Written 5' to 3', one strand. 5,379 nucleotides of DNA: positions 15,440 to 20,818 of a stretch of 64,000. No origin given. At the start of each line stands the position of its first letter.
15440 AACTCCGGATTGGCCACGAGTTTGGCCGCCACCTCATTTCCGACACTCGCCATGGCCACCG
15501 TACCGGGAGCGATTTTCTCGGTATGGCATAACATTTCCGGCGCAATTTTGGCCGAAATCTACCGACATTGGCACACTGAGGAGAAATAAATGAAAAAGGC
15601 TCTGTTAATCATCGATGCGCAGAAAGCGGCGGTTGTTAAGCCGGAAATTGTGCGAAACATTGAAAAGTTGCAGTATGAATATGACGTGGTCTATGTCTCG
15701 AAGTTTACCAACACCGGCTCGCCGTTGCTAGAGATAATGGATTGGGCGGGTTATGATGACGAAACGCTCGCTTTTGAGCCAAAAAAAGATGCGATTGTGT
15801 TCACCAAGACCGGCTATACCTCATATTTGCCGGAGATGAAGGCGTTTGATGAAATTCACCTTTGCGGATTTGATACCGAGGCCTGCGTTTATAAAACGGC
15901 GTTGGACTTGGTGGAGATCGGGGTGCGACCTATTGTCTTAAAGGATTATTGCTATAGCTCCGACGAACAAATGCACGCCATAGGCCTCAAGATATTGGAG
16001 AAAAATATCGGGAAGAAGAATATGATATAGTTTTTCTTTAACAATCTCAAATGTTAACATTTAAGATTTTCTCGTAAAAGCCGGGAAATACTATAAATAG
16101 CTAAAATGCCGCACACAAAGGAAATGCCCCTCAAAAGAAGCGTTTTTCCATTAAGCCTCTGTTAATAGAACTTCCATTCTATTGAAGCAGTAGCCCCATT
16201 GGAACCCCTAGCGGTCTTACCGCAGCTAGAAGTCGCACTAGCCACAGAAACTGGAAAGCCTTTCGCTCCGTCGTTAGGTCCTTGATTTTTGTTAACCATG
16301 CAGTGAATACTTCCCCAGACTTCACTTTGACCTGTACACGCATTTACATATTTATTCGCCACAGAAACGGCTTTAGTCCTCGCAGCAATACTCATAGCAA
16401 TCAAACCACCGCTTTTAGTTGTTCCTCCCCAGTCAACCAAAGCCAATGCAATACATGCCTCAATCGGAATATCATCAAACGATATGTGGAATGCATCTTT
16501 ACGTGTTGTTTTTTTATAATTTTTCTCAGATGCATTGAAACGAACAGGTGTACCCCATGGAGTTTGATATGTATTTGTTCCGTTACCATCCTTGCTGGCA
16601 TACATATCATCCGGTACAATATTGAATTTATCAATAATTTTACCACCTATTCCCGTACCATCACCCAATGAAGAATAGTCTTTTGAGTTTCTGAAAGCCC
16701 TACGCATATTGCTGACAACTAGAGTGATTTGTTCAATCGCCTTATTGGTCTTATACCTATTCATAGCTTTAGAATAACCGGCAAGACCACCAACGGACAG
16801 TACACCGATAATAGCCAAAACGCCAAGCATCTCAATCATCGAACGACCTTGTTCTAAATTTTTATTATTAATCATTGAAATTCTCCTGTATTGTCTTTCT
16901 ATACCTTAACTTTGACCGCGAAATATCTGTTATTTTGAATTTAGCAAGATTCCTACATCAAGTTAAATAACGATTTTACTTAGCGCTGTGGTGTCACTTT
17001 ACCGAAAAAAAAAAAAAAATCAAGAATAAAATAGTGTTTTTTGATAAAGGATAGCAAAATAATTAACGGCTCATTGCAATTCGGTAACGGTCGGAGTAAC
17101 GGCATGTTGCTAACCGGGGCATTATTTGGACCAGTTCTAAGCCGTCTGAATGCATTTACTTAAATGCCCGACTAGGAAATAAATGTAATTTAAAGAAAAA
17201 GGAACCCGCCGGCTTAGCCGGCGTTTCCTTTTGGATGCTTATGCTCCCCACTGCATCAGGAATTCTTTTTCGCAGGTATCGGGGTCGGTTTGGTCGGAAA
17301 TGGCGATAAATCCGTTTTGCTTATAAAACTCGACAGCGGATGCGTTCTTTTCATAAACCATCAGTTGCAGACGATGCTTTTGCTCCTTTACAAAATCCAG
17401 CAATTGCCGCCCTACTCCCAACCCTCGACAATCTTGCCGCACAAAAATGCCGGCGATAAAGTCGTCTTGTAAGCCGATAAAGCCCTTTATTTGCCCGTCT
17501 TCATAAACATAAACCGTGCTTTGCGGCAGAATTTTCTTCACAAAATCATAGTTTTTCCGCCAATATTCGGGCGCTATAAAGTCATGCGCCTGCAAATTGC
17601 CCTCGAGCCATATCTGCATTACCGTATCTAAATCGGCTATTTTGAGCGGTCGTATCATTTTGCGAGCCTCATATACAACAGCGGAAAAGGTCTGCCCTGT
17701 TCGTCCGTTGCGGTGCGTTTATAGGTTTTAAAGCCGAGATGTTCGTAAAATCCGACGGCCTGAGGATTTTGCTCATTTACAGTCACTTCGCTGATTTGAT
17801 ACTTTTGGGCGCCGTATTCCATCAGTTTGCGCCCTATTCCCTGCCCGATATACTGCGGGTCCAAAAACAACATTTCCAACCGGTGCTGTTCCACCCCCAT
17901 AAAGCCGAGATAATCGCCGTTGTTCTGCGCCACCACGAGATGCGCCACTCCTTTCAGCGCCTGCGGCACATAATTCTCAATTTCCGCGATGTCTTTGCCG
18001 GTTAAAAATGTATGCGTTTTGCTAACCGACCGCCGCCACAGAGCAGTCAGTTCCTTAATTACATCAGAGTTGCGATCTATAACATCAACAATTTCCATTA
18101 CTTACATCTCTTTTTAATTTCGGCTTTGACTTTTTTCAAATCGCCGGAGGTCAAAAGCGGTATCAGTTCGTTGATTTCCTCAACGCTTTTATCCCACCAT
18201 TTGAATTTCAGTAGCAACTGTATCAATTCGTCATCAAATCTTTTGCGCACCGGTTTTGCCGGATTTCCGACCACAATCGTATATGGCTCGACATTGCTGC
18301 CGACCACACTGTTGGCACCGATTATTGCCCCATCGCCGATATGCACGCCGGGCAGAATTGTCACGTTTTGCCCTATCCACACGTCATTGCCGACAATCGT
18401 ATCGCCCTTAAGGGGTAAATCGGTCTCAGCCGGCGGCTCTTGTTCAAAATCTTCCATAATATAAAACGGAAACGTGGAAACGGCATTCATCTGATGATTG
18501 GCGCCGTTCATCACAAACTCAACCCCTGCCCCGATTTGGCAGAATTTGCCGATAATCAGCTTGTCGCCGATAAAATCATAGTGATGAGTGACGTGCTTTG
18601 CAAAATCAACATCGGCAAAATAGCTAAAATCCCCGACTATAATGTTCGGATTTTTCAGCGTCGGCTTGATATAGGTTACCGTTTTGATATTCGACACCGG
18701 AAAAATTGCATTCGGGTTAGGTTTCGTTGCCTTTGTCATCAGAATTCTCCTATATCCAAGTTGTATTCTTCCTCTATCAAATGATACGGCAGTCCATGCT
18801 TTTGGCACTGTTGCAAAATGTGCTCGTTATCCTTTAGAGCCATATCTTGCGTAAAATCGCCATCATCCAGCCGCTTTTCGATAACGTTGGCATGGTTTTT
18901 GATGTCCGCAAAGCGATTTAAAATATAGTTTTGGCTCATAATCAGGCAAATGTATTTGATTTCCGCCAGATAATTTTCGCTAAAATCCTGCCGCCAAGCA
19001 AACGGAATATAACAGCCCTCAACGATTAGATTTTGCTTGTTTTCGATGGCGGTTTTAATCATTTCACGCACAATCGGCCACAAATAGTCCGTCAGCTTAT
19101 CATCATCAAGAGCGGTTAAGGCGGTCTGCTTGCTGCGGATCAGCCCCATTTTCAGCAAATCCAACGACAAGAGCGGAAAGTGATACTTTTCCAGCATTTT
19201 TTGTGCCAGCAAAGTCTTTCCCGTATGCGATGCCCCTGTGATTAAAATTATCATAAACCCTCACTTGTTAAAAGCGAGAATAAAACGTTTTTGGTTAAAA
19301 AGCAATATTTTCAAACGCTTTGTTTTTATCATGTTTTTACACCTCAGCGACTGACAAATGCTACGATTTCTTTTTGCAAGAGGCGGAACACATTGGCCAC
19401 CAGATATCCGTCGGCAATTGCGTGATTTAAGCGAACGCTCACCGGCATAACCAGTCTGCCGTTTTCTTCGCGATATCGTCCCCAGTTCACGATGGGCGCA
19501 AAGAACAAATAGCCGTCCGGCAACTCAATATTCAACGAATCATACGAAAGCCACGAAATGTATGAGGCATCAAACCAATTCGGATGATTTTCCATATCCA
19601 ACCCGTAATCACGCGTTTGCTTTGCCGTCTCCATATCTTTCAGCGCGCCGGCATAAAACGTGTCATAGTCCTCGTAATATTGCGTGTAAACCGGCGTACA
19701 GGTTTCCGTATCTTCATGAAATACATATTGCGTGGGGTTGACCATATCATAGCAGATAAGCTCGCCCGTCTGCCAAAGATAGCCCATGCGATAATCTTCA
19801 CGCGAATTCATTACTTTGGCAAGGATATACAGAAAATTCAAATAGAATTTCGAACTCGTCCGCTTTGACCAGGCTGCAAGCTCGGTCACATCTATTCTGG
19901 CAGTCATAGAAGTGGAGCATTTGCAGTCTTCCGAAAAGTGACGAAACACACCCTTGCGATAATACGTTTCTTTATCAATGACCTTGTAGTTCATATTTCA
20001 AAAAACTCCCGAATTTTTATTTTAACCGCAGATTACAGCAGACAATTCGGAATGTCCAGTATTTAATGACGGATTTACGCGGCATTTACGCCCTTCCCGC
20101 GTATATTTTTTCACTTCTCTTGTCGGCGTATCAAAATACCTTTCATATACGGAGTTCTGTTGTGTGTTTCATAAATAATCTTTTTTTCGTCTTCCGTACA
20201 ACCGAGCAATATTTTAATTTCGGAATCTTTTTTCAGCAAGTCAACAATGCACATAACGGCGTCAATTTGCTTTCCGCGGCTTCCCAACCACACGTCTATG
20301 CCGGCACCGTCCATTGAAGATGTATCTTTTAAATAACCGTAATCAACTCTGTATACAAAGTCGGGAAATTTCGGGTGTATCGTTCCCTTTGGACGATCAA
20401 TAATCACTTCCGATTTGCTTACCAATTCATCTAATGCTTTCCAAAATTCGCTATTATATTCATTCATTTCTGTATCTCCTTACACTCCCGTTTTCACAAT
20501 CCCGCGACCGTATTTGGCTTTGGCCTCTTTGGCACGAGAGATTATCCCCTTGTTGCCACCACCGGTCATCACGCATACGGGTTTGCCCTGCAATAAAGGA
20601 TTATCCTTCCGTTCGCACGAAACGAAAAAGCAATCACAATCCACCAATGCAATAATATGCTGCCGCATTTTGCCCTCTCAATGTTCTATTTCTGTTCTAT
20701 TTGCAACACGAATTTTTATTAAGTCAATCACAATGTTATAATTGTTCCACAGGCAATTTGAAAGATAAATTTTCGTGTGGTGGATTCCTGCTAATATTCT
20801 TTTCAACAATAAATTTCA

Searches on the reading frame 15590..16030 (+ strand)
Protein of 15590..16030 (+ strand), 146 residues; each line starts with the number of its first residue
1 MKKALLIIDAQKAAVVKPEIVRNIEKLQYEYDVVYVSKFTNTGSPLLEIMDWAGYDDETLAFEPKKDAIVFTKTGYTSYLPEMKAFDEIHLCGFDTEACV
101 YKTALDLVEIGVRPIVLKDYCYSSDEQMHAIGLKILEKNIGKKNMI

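Call 46: search_protein_families(library=pfam, proteins=[window:15590-16030:+], max_evalue=0.1)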
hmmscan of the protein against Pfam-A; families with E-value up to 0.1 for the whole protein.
window:15590-16030:+ (146 aa): 1 family
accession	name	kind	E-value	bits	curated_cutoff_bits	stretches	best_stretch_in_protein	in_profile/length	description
PF00857.26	Isochorismatase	-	7.1e-14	52.7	27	1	4-138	2-165/175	Isochorismatase domain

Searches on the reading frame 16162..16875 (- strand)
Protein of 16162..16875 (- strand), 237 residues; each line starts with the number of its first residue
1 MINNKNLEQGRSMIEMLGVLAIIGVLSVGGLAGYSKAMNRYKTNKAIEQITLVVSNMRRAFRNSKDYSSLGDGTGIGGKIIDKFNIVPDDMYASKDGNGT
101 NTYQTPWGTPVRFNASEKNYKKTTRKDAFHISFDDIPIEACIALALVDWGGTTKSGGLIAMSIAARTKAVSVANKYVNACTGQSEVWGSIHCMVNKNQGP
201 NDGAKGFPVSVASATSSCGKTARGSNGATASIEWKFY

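Call 75: search_protein_families(library=pfam, proteins=[window:16162-16875:-], max_evalue=0.001)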
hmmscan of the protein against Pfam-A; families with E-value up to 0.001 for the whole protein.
window:16162-16875:- (237 aa): 1 family
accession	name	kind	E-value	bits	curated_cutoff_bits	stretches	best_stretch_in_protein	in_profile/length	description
PF05307.16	Bundlin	-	8.1e-12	46.1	22.3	1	44-181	6-134/151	Bundlin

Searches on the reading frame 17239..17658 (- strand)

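Call 100: search_protein_families(library=pfam, proteins=[window:17239-17658:-], max_evalue=0.001)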
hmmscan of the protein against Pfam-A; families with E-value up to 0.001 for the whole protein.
window:17239-17658:- (139 aa): 4 families
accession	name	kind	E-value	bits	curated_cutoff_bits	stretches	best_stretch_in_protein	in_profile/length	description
PF13508.13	Acetyltransf_7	-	4.5e-14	53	27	1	46-118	2-83/84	Acetyltransferase (GNAT) domain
PF13673.13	Acetyltransf_10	-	2.4e-13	50.6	23.6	1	25-124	14-114/128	Acetyltransferase (GNAT) domain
PF00583.31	Acetyltransf_1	-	8.1e-11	42.7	20.7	1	36-117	24-116/116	Acetyltransferase (GNAT) family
PF08445.16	FR47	-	0.00086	19.7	22.1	0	61-121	17-81/86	FR47-like protein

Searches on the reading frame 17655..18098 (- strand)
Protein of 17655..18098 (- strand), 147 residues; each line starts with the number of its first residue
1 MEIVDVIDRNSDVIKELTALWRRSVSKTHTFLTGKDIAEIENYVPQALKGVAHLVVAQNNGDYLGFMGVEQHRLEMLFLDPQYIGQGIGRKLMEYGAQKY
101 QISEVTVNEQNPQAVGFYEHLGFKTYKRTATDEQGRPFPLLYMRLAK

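Call 100: search_protein_families(library=pfam, proteins=[window:17655-18098:-], max_evalue=0.001)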
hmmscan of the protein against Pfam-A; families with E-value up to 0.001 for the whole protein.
window:17655-18098:- (147 aa): 3 families
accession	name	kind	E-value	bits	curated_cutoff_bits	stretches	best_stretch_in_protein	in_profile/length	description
PF13673.13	Acetyltransf_10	-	5.6e-17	62.4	23.6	1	41-131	20-115/128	Acetyltransferase (GNAT) domain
PF13508.13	Acetyltransf_7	-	4.6e-14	53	27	1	52-124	3-83/84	Acetyltransferase (GNAT) domain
PF00583.31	Acetyltransf_1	-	6.4e-10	39.8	20.7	1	50-123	31-116/116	Acetyltransferase (GNAT) family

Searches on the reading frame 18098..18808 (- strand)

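Call 100: search_protein_families(library=pfam, proteins=[window:18098-18808:-], max_evalue=0.001)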
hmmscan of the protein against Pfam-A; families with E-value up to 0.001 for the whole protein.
window:18098-18808:- (236 aa): 3 families
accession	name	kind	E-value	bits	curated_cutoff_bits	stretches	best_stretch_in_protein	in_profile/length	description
PF00132.30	Hexapep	-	5.9e-14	51.5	27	1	136-170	1-35/36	Bacterial transferase hexapeptide (six repeats)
PF14602.12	Hexapep_2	-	1.6e-07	31.3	27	1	137-170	2-33/34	Hexapeptide repeat of succinyl-transferase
PF25084.1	LbH_EIF2B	-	0.00049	20.5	54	0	136-173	15-51/105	EIF2B subunit epsilon LbH domain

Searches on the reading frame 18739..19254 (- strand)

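Call 75: search_protein_families(library=pfam, proteins=[window:18739-19254:-], max_evalue=0.001)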
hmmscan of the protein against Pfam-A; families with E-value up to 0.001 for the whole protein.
window:18739-19254:- (171 aa): 3 families
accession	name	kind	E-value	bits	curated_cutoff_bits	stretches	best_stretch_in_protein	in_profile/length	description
PF13671.12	AAA_33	-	1.6e-05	25.7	27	1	3-83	2-80/143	AAA domain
PF13238.12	AAA_18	-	0.00073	20.4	29.4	0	3-125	1-118/128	AAA domain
PF13401.12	AAA_22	-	0.00073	20.3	27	0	2-65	7-58/130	AAA domain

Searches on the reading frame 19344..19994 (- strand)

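Call 100: search_protein_families(library=pfam, proteins=[window:19344-19994:-], max_evalue=0.001)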
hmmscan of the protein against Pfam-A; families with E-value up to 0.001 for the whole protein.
window:19344-19994:- (216 aa): 1 family
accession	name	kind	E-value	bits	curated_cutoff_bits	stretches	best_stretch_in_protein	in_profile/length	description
PF00302.23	CAT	-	9e-45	153.6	23.5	1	1-207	1-205/205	Chloramphenicol acetyltransferase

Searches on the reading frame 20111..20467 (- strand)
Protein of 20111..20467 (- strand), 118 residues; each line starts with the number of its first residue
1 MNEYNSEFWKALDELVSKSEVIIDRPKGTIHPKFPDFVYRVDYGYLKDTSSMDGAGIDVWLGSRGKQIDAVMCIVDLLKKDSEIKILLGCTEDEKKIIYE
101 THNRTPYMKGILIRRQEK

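Call 3: search_protein_families(library=pfam, proteins=[window:20111-20467:-], max_evalue=1)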
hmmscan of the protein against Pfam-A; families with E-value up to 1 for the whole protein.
window:20111-20467:- (118 aa): 2 families
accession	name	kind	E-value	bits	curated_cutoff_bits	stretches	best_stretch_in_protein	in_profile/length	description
PF18823.6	InPase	-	8e-05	23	26.8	1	41-102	47-111/135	Inorganic Pyrophosphatase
PF00719.24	Pyrophosphatase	-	0.074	13.3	23.5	1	33-63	28-58/153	Inorganic pyrophosphatase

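Call 4: search_protein_families(library=ncbifam, proteins=[window:20111-20467:-], max_evalue=1)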
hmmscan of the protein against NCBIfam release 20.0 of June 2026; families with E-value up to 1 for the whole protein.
window:20111-20467:- (118 aa): 2 families
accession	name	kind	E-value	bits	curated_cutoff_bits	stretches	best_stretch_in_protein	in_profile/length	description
NF002578.0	PRK02230.1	equivalog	0.021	14.3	246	1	35-71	37-73/185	inorganic pyrophosphatase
NF002317.0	PRK01250.1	equivalog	0.061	13.2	200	1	37-61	50-74/176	inorganic diphosphatase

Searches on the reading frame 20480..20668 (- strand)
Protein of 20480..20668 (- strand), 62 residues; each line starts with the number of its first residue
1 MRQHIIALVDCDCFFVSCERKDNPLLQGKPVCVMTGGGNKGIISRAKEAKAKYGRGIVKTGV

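Call 100: search_protein_families(library=pfam, proteins=[window:20480-20668:-], max_evalue=0.001)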
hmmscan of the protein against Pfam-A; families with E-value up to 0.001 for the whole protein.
window:20480-20668:- (62 aa): 1 family
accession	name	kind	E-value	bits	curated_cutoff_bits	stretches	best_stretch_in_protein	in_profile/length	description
PF00817.25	IMS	-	3.4e-10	40.5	23.2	1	9-53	1-44/148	impB/mucB/samB family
